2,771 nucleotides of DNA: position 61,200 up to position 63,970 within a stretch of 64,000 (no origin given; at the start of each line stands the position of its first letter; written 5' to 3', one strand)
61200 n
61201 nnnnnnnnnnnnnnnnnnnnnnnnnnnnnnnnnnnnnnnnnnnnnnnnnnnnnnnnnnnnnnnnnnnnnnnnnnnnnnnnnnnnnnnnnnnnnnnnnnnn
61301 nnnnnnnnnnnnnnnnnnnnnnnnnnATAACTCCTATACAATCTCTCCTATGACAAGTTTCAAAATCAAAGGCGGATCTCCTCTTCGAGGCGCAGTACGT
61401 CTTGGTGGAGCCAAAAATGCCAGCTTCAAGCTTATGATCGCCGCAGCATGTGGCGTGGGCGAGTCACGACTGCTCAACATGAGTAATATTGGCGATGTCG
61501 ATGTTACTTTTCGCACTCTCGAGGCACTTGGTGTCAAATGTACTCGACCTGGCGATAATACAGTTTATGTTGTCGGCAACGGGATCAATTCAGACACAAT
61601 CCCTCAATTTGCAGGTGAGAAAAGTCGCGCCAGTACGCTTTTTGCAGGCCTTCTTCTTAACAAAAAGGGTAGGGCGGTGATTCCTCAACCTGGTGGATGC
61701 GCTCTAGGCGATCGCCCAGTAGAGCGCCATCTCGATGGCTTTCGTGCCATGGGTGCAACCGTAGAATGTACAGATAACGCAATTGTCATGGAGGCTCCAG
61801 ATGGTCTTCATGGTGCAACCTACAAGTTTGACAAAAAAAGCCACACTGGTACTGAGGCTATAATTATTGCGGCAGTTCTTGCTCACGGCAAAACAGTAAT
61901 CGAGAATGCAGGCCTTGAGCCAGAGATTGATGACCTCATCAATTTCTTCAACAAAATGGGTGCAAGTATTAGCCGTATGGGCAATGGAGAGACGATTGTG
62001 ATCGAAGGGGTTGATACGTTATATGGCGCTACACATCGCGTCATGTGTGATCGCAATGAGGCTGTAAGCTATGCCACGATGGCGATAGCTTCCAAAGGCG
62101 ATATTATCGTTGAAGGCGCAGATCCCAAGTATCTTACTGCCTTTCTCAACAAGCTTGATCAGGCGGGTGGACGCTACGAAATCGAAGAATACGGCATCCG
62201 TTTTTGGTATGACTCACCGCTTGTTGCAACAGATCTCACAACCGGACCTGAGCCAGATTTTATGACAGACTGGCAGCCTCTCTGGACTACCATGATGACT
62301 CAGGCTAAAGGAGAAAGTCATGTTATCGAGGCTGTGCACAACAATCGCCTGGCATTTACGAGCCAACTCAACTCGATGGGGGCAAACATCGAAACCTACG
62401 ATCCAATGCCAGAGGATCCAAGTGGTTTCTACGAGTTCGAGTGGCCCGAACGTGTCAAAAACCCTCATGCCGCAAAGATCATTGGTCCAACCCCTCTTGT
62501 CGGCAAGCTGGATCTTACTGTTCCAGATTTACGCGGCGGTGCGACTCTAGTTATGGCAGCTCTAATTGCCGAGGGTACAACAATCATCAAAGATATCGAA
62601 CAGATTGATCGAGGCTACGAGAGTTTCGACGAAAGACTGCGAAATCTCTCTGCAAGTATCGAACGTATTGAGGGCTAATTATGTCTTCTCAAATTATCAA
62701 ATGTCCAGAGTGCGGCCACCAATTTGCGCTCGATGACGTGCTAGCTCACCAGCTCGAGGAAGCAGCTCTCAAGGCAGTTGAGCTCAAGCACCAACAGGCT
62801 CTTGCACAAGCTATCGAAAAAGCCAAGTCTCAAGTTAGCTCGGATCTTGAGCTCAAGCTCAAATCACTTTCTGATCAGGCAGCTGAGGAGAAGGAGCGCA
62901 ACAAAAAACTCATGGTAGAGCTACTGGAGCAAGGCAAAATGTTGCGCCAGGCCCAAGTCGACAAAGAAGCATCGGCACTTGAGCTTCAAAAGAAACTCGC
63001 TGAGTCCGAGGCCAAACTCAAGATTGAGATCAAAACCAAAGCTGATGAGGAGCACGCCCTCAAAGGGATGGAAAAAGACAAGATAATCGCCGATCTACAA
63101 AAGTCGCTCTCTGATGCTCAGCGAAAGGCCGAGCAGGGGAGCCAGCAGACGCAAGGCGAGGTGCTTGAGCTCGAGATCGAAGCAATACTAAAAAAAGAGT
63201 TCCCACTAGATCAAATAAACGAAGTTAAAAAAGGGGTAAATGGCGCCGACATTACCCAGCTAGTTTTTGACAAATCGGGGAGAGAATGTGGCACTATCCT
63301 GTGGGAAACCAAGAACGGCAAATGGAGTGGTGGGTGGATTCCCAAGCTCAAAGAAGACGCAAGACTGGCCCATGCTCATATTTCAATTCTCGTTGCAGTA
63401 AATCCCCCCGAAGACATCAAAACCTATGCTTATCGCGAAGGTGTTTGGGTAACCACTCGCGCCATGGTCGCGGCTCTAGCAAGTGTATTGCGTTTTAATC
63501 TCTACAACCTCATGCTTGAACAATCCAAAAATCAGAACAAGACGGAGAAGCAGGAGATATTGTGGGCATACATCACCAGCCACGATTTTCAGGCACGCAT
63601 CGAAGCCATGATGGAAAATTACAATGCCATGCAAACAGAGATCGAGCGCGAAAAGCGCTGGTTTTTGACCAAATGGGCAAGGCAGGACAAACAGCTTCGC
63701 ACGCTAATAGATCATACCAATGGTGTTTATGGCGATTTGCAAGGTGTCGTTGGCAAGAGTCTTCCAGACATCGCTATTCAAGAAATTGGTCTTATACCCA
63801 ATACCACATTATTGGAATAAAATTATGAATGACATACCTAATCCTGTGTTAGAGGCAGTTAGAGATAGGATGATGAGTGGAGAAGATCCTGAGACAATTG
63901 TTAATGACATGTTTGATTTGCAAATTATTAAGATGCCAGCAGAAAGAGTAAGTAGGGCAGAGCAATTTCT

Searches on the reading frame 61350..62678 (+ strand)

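Call 15: search_protein_families(library=pfam, proteins=[window:61350-62678:+], max_evalue=0.00001)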
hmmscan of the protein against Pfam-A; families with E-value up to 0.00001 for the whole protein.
window:61350-62678:+ (442 aa): 1 family
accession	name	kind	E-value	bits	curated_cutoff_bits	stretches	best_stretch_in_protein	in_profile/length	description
PF00275.25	EPSP_synthase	-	1.8e-66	225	22.8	1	7-430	2-417/417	EPSP synthase (3-phosphoshikimate 1-carboxyvinyltransferase)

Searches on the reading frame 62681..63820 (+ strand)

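Call 15: search_protein_families(library=pfam, proteins=[window:62681-63820:+], max_evalue=0.00001)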
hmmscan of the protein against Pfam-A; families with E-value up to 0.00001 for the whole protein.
window:62681-63820:+ (379 aa): 1 family
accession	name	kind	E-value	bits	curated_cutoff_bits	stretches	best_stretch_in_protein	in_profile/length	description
PF09903.14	DUF2130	-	4.1e-53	180.7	26.7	1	128-369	4-252/255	Uncharacterized protein conserved in bacteria (DUF2130)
